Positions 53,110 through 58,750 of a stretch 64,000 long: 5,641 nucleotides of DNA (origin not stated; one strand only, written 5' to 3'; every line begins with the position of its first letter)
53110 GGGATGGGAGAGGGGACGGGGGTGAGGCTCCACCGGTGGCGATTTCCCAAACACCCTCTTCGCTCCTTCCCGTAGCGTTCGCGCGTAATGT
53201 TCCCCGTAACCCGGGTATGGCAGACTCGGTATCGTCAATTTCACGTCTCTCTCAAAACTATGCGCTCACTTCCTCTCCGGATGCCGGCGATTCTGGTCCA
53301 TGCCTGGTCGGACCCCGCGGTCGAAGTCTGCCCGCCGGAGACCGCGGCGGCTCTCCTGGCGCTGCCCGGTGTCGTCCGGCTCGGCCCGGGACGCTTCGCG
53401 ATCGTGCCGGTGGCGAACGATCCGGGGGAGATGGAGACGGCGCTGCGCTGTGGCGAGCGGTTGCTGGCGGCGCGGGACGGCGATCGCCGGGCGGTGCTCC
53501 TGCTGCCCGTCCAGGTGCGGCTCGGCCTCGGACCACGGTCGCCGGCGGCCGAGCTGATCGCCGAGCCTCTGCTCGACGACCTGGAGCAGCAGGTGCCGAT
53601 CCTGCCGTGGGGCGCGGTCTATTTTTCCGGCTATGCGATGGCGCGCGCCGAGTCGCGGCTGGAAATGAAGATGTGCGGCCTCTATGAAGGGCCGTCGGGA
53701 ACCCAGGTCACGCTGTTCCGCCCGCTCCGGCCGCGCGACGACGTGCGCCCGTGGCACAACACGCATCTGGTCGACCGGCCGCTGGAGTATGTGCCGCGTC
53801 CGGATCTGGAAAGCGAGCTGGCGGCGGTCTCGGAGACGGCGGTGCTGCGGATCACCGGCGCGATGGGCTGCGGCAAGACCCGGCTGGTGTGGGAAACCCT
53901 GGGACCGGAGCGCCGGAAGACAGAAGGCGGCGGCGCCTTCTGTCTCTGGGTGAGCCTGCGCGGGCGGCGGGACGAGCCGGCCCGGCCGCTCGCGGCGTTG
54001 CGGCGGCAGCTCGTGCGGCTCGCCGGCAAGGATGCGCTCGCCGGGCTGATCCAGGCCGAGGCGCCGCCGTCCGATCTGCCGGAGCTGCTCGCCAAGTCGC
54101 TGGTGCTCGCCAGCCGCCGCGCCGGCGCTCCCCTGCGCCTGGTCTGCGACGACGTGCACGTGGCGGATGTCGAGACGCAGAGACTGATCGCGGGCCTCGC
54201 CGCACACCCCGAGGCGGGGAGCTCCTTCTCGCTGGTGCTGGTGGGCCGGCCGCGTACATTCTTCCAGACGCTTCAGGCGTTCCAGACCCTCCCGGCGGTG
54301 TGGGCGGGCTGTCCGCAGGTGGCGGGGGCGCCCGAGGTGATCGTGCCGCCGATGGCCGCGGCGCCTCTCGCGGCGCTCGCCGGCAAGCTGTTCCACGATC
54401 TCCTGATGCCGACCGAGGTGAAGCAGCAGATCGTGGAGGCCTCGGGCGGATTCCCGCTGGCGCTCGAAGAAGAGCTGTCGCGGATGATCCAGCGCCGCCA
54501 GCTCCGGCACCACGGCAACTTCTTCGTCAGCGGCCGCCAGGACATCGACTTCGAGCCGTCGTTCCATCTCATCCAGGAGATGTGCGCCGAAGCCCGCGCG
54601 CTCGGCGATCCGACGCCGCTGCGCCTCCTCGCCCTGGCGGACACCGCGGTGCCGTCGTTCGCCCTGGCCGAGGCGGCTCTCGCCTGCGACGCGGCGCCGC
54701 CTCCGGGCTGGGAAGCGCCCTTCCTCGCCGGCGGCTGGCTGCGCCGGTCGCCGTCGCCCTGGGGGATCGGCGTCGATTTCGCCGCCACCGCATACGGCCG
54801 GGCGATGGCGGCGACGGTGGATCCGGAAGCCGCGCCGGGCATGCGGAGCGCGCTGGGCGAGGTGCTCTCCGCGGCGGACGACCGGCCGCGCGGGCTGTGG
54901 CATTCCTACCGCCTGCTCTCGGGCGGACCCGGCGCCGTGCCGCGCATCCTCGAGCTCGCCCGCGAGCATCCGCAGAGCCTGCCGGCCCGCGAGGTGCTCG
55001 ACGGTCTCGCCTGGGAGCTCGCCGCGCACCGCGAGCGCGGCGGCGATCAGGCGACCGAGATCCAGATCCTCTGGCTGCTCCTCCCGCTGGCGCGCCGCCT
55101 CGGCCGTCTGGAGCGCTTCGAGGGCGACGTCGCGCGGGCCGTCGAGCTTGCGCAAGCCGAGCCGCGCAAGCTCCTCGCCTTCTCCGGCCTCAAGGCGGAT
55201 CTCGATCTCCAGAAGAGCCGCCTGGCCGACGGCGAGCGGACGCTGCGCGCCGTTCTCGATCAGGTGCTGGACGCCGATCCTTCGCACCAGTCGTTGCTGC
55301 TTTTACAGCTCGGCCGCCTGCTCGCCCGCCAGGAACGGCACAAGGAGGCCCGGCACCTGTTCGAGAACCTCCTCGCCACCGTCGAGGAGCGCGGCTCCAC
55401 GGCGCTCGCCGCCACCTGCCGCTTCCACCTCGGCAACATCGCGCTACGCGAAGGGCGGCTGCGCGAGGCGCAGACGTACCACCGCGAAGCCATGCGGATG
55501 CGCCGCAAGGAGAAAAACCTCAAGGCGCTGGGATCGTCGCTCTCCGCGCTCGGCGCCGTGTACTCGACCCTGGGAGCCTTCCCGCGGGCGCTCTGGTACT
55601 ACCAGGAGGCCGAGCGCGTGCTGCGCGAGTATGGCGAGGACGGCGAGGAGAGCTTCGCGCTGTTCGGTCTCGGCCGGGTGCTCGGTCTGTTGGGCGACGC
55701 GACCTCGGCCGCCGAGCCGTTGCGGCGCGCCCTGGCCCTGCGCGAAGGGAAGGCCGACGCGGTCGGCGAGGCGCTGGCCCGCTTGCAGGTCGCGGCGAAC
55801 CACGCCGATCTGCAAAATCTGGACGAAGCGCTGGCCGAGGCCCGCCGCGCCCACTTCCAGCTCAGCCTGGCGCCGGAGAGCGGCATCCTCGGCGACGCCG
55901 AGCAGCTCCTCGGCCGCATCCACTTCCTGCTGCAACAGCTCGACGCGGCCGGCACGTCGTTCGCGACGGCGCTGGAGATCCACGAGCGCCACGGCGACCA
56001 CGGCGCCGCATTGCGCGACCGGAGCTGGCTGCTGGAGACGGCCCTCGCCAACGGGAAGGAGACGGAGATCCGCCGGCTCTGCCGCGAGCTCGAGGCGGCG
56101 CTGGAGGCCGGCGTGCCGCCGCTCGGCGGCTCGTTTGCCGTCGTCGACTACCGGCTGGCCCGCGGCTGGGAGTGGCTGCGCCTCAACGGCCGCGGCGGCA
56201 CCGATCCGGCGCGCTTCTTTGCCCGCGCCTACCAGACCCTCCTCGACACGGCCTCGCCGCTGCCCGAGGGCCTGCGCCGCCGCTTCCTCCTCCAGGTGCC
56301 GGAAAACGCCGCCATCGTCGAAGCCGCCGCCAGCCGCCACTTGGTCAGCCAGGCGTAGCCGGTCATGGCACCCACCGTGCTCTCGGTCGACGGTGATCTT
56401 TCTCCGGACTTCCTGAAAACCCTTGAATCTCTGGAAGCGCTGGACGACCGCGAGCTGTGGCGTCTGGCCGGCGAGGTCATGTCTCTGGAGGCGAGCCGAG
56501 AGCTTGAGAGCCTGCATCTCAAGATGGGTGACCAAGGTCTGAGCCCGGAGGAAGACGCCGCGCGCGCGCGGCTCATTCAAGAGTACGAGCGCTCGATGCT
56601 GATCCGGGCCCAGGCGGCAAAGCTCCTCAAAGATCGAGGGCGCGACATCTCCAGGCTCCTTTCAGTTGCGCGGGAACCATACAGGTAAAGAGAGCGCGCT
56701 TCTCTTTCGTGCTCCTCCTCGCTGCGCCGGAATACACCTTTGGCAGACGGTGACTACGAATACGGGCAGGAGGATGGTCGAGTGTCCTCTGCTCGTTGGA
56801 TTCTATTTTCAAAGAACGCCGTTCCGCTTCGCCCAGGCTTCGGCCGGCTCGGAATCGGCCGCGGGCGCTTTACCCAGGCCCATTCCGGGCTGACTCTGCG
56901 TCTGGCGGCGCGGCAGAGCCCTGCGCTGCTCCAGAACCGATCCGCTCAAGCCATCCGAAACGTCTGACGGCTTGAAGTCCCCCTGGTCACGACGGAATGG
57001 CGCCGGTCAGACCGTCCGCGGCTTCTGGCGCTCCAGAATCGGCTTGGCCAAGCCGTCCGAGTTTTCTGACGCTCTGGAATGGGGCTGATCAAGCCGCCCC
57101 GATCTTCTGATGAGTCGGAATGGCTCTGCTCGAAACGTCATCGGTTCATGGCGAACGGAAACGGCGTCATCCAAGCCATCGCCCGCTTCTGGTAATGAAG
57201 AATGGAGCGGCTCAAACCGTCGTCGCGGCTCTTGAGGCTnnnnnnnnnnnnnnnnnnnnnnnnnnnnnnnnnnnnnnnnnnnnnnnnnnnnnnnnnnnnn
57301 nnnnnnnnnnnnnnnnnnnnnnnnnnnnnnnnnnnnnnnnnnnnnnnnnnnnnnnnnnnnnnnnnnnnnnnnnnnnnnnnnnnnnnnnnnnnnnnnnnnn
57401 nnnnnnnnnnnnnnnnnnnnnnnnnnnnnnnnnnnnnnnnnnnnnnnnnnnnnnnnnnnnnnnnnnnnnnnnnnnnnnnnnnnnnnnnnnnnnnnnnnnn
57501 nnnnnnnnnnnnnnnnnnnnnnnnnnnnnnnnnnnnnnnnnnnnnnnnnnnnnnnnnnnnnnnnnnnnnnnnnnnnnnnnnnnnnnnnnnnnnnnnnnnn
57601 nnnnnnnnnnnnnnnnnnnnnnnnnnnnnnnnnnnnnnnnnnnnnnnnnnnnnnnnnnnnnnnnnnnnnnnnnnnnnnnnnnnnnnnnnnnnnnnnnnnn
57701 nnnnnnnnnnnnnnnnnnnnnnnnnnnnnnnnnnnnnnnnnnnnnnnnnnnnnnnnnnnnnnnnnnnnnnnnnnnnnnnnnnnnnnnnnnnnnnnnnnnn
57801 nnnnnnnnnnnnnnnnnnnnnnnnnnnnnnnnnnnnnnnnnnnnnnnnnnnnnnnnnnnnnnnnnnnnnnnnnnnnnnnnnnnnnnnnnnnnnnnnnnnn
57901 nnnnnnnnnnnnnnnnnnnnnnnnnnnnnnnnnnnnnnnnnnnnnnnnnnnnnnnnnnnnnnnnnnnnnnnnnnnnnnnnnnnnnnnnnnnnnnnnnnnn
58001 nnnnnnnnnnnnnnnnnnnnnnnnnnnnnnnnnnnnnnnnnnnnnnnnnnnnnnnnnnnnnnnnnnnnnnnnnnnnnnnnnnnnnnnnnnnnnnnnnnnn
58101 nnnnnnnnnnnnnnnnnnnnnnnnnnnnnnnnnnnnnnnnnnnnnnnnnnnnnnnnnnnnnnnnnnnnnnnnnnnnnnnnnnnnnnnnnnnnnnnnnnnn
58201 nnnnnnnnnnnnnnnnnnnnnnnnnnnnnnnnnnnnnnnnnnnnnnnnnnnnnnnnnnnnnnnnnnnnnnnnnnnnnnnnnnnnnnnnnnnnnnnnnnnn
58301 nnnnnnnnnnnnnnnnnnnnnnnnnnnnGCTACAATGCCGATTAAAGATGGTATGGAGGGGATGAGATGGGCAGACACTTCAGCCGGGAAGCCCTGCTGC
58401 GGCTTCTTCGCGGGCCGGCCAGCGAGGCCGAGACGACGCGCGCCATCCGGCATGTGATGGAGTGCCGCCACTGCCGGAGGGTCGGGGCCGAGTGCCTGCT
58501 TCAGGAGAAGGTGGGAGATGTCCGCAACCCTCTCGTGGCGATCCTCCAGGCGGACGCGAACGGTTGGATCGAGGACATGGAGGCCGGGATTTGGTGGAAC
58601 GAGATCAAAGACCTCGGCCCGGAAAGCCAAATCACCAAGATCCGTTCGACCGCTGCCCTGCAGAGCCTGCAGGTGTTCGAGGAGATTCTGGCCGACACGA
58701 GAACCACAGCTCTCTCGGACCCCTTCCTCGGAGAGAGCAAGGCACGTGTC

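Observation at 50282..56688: Gene cluster of unknown function: Rpn nuclease, two duplicated-domain proteins, STAND NTPase-TPR, small adaptor-like protein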

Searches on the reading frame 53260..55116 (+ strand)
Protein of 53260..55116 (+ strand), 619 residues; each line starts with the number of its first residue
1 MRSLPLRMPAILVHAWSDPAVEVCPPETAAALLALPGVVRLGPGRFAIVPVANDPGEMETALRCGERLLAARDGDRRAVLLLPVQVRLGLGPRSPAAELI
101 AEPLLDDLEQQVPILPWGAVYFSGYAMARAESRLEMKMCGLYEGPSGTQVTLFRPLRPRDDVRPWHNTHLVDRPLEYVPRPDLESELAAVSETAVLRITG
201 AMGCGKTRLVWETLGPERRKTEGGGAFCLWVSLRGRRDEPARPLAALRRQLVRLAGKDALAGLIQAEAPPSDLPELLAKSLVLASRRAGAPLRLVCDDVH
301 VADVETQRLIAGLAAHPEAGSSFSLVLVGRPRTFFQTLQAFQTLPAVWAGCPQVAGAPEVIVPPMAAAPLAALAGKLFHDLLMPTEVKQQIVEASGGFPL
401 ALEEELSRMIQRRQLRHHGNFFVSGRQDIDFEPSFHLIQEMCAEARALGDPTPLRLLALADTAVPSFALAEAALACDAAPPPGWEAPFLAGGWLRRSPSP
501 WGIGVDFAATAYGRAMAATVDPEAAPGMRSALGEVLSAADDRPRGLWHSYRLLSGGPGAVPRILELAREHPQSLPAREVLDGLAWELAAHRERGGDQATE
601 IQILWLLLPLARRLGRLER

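Call 53: find_homologous_proteins(query=window:53260-55116:+, max_evalue=0.001)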
Query window:53260-55116:+ (619 aa): 9 proteins with E <= 0.001 among 8000 candidates.
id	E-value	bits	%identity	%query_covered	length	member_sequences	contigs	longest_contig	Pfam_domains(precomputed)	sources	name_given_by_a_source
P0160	0.0e+0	1268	94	99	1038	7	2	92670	PF00515.35,PF13424.13,PF13181.13,PF07719.24,PF13191.13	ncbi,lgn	-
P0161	0.0e+0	1141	85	99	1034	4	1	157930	PF00515.35,PF13424.13,PF13181.13,PF07719.24,PF13191.13,PF13374.13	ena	-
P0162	3.1e-127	444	46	99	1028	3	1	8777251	PF25063.1,PF17874.8,PF00515.35,PF13424.13,PF13176.13,PF13432.13,PF13181.13,PF07719.24,PF13374.13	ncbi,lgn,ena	-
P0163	9.3e-127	443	46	99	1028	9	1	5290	PF25063.1,PF17874.8,PF00515.35,PF13424.13,PF13176.13,PF13432.13,PF13428.13,PF13181.13,PF07719.24,PF13374.13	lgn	-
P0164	1.6e-88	316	53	56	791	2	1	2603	PF17874.8,PF00515.35,PF13424.13,PF13176.13,PF13432.13,PF13181.13,PF07719.24,PF13374.13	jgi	jgi:tetratricopeptide (TPR) repeat protein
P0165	3.4e-74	269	37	96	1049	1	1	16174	PF17874.8,PF00515.35,PF12895.14,PF13424.13,PF13176.13,PF13181.13,PF07719.24,PF13191.13,PF13374.13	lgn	-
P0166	2.7e-70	256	35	100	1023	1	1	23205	PF17874.8,PF00515.35,PF13424.13,PF13432.13,PF13428.13,PF07719.24,PF13191.13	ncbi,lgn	-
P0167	1.5e-60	224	32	100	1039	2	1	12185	PF17874.8,PF00515.35,PF13424.13,PF13176.13,PF07719.24,PF13191.13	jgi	jgi:tetratricopeptide (TPR) repeat protein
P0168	5.7e-57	212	31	100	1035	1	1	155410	PF17874.8,PF00515.35,PF13424.13,PF13176.13,PF13432.13,PF07719.24,PF13191.13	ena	-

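Call 54: find_encoding_contigs(protein=P0162, flank=8000, max_places=2)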
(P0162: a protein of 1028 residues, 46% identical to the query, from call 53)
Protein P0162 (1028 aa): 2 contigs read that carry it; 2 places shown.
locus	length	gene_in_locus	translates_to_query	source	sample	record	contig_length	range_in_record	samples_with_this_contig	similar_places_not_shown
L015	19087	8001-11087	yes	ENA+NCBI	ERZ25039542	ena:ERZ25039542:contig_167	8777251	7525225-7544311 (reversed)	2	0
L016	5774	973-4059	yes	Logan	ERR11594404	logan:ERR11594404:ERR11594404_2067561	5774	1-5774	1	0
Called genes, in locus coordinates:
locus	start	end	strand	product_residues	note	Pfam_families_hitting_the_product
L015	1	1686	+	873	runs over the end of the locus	PF07676:PD40 (faint), PF26549:Tricorn_N (faint), PF00930:DPPIV_N, PF02129:Peptidase_S15, PF01738:DLH (weak), PF20434:BD-FAE, PF00326:Peptidase_S9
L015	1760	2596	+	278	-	PF06724:DUF1206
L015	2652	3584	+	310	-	PF04542:Sigma70_r2, PF08281:Sigma70_r4_2, PF04545:Sigma70_r4 (weak), PF13490:zf-HC2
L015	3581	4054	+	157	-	PF13302:Acetyltransf_3 (weak), PF00583:Acetyltransf_1, PF13508:Acetyltransf_7, PF13673:Acetyltransf_10 (weak)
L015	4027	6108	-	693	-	PF01420:Methylase_S (faint)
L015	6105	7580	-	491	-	PF12161:HsdM_N (weak), PF02384:N6_Mtase, PF01170:UPF0020 (weak), PF20473:MmeI_Mtase (weak), PF07669:Eco57I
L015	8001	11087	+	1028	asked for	PF13176:TPR_7 (faint), PF13374:TPR_10 (faint), PF07719:TPR_2 (faint), PF13424:TPR_12 (weak), PF17874:TPR_MalT (weak), PF13424:TPR_12, PF13432:TPR_16 (weak), PF13424:TPR_12, +3 more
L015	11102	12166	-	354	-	PF00641:Zn_ribbon_RanBP (faint)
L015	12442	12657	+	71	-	-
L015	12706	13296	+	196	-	PF00441:Acyl-CoA_dh_1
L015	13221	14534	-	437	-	-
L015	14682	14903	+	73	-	-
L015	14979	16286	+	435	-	PF16491:Peptidase_M48_N, PF01435:Peptidase_M48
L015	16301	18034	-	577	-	PF00270:DEAD, PF00271:Helicase_C, PF25399:DeaD_dimer, PF03880:DbpA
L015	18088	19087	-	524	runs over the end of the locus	PF13637:Ank_4 (faint), PF13606:Ank_3 (faint), PF13857:Ank_5 (faint), PF12796:Ank_2 (weak), PF00023:Ank (weak)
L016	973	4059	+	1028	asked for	PF13176:TPR_7 (faint), PF13374:TPR_10 (faint), PF07719:TPR_2 (faint), PF13424:TPR_12 (weak), PF17874:TPR_MalT (weak), PF13424:TPR_12, PF13432:TPR_16 (weak), PF13424:TPR_12, +3 more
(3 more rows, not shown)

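Call 55: list_cluster_members(proteins=[P0162, P0160, P0166, P0128])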
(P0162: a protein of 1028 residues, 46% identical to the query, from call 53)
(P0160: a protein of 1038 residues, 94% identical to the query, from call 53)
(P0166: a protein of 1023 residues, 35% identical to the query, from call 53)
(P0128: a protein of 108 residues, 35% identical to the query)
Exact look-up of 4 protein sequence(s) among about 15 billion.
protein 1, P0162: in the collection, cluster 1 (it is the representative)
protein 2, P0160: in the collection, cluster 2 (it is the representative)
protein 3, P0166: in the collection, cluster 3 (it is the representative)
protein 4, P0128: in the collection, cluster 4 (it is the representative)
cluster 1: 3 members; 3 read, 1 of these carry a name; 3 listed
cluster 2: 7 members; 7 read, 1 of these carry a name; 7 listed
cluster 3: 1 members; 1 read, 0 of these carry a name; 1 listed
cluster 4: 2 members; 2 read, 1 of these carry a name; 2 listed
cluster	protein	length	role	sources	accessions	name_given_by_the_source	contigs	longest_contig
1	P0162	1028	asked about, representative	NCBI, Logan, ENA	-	-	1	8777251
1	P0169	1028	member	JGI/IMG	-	tetratricopeptide (TPR) repeat protein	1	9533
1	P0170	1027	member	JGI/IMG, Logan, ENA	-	-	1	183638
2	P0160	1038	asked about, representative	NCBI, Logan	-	-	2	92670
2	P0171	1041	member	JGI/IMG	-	tetratricopeptide (TPR) repeat protein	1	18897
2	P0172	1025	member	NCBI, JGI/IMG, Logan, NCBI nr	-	-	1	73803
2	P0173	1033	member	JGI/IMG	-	-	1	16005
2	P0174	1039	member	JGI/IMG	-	-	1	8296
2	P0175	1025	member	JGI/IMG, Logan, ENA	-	-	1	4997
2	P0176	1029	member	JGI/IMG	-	-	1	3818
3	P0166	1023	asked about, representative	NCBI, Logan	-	-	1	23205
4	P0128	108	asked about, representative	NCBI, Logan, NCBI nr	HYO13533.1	MAG TPA: hypothetical protein VE685_10095 [Thermoanaerobaculia bacterium] | hypothetical protein [Thermoanaerobaculia bacterium]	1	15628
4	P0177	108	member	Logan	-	-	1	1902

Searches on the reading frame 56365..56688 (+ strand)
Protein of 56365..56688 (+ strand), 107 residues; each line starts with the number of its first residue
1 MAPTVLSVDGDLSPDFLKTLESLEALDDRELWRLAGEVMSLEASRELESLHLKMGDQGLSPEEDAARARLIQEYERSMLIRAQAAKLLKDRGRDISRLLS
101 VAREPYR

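Call 3: search_protein_families(library=pfam, proteins=[window:56365-56688:+], max_evalue=0.01)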
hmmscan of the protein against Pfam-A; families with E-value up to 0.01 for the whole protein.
window:56365-56688:+ (107 aa): 0 families

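Call 4: search_protein_families(library=padloc, proteins=[window:56365-56688:+], max_evalue=0.01)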
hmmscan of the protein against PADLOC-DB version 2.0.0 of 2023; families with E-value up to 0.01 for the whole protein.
window:56365-56688:+ (107 aa): 0 families

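Call 5: search_protein_families(library=ncbifam, proteins=[window:56365-56688:+], max_evalue=0.01)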
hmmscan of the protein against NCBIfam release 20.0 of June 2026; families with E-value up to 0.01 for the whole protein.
window:56365-56688:+ (107 aa): 0 families

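Call 25: search_solved_structures(query=window:56365-56688:+, max_evalue=10)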
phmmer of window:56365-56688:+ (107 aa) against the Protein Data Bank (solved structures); distinct sequences matched with E-value up to 10: 0.

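Call 42: search_protein_families(library=pfam, proteins=[window:56365-56688:+], max_evalue=1)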
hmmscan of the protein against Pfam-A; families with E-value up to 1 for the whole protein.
window:56365-56688:+ (107 aa): 0 families

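Call 88: search_protein_families(library=phrogs, proteins=[window:56365-56688:+], max_evalue=0.01)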
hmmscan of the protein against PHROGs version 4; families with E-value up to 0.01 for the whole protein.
window:56365-56688:+ (107 aa): 0 families

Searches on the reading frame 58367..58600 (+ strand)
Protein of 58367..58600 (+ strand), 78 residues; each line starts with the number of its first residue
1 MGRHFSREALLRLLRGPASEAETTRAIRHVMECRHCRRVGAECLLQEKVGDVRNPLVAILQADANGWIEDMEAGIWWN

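Call 93: search_protein_families(library=pfam, proteins=[window:58367-58600:+], max_evalue=0.1)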
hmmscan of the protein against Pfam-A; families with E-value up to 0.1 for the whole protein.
window:58367-58600:+ (78 aa): 1 family
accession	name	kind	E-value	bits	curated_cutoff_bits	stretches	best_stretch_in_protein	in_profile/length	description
PF13490.11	zf-HC2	-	0.0021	18.5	22.2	1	7-37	5-35/35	Putative zinc-finger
